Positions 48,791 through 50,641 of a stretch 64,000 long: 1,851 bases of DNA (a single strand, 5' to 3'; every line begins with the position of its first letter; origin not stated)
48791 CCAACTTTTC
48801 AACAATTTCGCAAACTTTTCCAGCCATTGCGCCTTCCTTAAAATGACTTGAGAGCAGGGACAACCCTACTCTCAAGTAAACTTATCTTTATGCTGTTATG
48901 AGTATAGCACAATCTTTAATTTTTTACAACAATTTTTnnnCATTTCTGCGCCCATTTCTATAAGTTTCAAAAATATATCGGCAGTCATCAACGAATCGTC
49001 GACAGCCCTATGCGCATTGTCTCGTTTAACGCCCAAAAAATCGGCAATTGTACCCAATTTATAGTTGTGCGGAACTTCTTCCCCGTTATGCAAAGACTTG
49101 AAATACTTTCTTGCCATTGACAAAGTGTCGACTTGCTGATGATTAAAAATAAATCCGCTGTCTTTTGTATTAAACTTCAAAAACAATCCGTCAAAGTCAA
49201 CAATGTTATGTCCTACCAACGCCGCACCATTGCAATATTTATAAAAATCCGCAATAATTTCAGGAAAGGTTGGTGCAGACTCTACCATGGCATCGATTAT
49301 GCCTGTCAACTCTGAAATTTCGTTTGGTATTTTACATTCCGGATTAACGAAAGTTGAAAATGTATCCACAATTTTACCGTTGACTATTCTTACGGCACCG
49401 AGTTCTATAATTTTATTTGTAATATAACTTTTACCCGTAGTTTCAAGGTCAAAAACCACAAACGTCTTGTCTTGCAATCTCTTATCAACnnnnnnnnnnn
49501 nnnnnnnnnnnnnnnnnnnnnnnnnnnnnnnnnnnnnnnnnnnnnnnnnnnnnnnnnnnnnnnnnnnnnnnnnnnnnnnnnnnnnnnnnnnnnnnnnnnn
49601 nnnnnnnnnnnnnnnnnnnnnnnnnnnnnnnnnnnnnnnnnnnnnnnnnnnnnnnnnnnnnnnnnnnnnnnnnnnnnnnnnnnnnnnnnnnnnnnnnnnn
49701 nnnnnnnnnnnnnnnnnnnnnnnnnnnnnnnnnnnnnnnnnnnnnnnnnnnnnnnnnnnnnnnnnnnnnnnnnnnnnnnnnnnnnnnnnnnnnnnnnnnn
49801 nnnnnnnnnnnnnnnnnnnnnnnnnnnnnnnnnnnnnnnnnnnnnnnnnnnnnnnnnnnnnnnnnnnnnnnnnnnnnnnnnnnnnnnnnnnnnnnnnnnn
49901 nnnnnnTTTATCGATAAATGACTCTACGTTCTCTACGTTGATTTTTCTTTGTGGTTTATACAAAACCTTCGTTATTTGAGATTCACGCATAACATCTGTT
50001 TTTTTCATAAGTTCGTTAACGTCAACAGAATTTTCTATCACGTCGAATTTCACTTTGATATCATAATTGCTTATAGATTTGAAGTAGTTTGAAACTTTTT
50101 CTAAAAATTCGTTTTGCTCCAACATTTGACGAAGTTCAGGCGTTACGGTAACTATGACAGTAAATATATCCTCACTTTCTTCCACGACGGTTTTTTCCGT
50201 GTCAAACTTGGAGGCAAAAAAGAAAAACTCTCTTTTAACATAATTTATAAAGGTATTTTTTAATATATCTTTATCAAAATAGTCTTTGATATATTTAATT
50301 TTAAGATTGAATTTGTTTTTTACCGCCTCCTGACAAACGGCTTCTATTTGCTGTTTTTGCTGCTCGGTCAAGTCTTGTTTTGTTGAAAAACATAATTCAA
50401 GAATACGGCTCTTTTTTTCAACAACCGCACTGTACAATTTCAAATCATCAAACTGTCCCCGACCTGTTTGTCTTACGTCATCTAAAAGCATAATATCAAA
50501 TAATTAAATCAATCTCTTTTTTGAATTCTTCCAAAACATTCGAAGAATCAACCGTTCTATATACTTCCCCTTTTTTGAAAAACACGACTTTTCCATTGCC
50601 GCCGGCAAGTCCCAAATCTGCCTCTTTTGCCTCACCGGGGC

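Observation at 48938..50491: Stand-alone PolC-like N-terminus + OB + proofreading exonuclease at the syntenic polC locus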

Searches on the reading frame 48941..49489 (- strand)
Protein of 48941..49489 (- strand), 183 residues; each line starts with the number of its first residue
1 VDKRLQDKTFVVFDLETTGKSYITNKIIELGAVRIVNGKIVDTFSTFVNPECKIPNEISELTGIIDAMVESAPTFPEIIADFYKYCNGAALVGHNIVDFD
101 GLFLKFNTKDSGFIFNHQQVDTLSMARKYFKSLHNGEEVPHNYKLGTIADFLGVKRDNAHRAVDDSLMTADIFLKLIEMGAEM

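Call 50: find_homologous_proteins(query=window:48941-49489:-, max_evalue=1e-20)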
Query window:48941-49489:- (183 aa): 186 proteins with E <= 1e-20 among 255 candidates; the best 120 are listed.
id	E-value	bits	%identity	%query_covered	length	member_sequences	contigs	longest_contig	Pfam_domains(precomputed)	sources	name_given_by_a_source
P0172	8.7e-70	252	99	62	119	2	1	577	PF00929.32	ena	-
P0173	7.3e-54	200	76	63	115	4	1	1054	PF00929.32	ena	-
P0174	2.2e-49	186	74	61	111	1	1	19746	PF00929.32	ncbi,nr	ncbi:MAG: hypothetical protein IJV77_02755, partial [Clostridia bacterium]|nr:hypothetical protein [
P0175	2.3e-39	153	51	96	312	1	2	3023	PF00929.32,PF13482.13,PF02811.27,PF16473.12,PF21762.4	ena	-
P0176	3.4e-39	152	49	95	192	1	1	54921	PF00929.32,PF13482.13,PF16473.12,PF21762.4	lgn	-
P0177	4.5e-38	149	49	95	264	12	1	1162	PF00929.32,PF13482.13,PF16473.12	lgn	-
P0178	4.5e-37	145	43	98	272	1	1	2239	PF00929.32,PF13482.13,PF03104.26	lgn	-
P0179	6.1e-37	145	48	96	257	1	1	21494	PF00929.32,PF13482.13,PF16473.12,PF21762.4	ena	-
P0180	7.6e-37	145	46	90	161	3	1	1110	PF00929.32,PF13482.13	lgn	-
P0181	8.0e-37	145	45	96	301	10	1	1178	PF00929.32,PF02811.27,PF16473.12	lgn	-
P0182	2.4e-36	143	46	95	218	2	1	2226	PF00929.32,PF16473.12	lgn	-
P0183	5.6e-36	142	43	98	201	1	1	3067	PF00929.32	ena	-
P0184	8.7e-36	141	48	96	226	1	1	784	PF00929.32,PF13482.13,PF16473.12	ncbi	-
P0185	9.7e-36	141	42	95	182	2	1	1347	PF00929.32,PF13482.13,PF16473.12,PF21762.4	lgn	-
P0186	9.7e-36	141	46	96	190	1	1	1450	PF00929.32,PF13482.13,PF16473.12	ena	-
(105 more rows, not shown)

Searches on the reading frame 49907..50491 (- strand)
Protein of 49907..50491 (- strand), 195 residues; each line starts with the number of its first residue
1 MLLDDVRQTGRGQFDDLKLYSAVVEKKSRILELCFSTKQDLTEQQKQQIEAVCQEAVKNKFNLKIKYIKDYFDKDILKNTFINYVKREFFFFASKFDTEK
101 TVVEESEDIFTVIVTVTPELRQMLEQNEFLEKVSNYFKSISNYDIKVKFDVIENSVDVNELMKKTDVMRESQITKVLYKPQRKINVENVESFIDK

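Call 40: search_solved_structures(query=A2, max_evalue=10, show_alignments=2)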
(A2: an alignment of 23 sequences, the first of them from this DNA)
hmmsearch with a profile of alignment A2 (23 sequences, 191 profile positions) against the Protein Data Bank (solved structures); distinct sequences matched with E-value up to 10: 3.
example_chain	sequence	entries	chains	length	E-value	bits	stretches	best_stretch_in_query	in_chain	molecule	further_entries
8dbq_W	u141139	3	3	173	0.041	16.8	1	29-73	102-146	ATP synthase subunit delta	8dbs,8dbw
5t4o_L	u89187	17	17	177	0.043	16.8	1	29-73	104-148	ATP synthase subunit delta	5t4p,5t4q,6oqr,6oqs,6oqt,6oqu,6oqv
3pnu_A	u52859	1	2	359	0.22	14.5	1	119-168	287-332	Dihydroorotase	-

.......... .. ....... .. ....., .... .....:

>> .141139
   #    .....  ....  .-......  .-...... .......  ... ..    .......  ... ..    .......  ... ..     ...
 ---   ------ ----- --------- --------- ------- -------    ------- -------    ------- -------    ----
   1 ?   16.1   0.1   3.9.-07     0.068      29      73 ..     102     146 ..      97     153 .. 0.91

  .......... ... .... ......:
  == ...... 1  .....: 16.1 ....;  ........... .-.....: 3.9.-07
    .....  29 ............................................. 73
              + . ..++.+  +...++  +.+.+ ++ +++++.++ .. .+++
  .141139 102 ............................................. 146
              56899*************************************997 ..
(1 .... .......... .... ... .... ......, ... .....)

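Call 43: predict_structure(alignment_id=A2)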
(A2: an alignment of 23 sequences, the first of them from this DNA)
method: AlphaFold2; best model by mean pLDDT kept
length: 195 residues; sequences in the alignment: 23
mean_pLDDT: 80.7   pTM: 0.57
mean pLDDT of the five models: 80.7, 80.3, 80.2, 78.7, 78.3
residues with pLDDT >= 90: 41; 70-90: 114; 50-70: 38; < 50: 2
segments of 3 or more residues with pLDDT < 50: none
pLDDT, mean of each block of 10 residues (from residue 1): 82 82 90 88 89 88 88 86 89 83 87 89 90 88 87 63 60 52 66 57
secondary structure, 60 per line:
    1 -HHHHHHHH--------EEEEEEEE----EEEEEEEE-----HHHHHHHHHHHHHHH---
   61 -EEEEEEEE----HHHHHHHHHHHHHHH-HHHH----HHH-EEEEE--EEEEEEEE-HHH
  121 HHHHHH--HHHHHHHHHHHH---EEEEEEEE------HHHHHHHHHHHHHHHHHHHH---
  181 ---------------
elements in order: H2-9 E18-25 E30-37 H43-57 E62-69 H74-88 H90-93 E102-106 E109-116 H118-126 H129-140 E144-151 H158-177

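Call 47: fold_search(model_id=the predicted structure, library=pdb)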
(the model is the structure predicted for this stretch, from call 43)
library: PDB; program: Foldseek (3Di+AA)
matches with E <= 10: 1096; with E <= 0.001: 7
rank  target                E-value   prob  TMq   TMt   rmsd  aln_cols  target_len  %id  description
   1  8rjx_MODEL_1_A        3.2e-04  0.99  0.24  0.27  16.3       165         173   10  Solution structure of osmoregulator OsmY from E. coli. (released 2024-07-03)
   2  6xmv                  3.2e-04  0.97  0.23  0.16  17.0       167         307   17  The crystal structure of Neisseria gonorrhoeae DolP (NGO1985) (released 2021-11-17)
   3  6flq_F                3.4e-04  0.94  0.23  0.12  14.3       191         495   12  CryoEM structure of E.coli RNA polymerase paused elongation complex bound to NusA (released 2018-03-21)
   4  9f9u                  3.9e-04  1.00  0.27  0.31  13.9       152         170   15  Crystal structure of Saccharolobus solfataricus NusA2 (released 2024-10-02)
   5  2cxc                  3.9e-04  1.00  0.27  0.36  12.3       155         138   11  Crystal structure of archaeal transcription termination factor NusA (released 2005-12-28)
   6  9fjl                  4.4e-04  1.00  0.27  0.31  13.3       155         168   12  Sulfolobus acidocaldarius NusA2 structure (released 2024-09-11)
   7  6v4v                  7.3e-04  0.97  0.23  0.29  15.4       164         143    8  The crystal structure of BonA from Acinetobacter baumannii (released 2021-06-02)
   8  5ms0_M                1.2e-03  0.85  0.22  0.12  18.2       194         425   13  pseudo-atomic model of the RNA polymerase lambda-based antitermination complex solved by cryo-EM (released 2017-05-03)
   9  6x7k_AG               1.4e-03  0.87  0.23  0.12  14.2       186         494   11  Cryo-EM structure of an Escherichia coli coupled transcription-translation complex B3 (TTC-B3) containing an mRNA wit (released 2020-09-02)
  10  3j1x_A                2.2e-03  1.00  0.39  0.40   5.8       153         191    8  A refined model of the prototypical Salmonella typhimurium T3SS basal body reveals the molecular basis for its assembl (released 2013-05-22)
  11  8axn_A                4.6e-03  0.99  0.35  0.32   7.2       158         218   13  Inner membrane ring and secretin N0 N1 domains of the type 3 secretion system of Shigella flexneri (released 2023-03-01)
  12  6rwx_A                4.9e-03  0.99  0.34  0.35   6.9       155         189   13  Periplasmic inner membrane ring of the Shigella type 3 secretion system (released 2020-02-12)
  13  6gov_A                5.2e-03  0.85  0.24  0.13  13.3       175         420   12  Structure of THE RNA POLYMERASE LAMBDA-BASED ANTITERMINATION COMPLEX (released 2019-02-13)
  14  9kkf_SH               5.2e-03  0.77  0.24  0.25  17.0       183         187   10  Structure of the human 40S ribosome complexed with HCV IRES and eIF3 (released 2025-12-03)
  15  8axn_C                5.6e-03  0.98  0.34  0.33   6.7       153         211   13  Inner membrane ring and secretin N0 N1 domains of the type 3 secretion system of Shigella flexneri (released 2023-03-01)
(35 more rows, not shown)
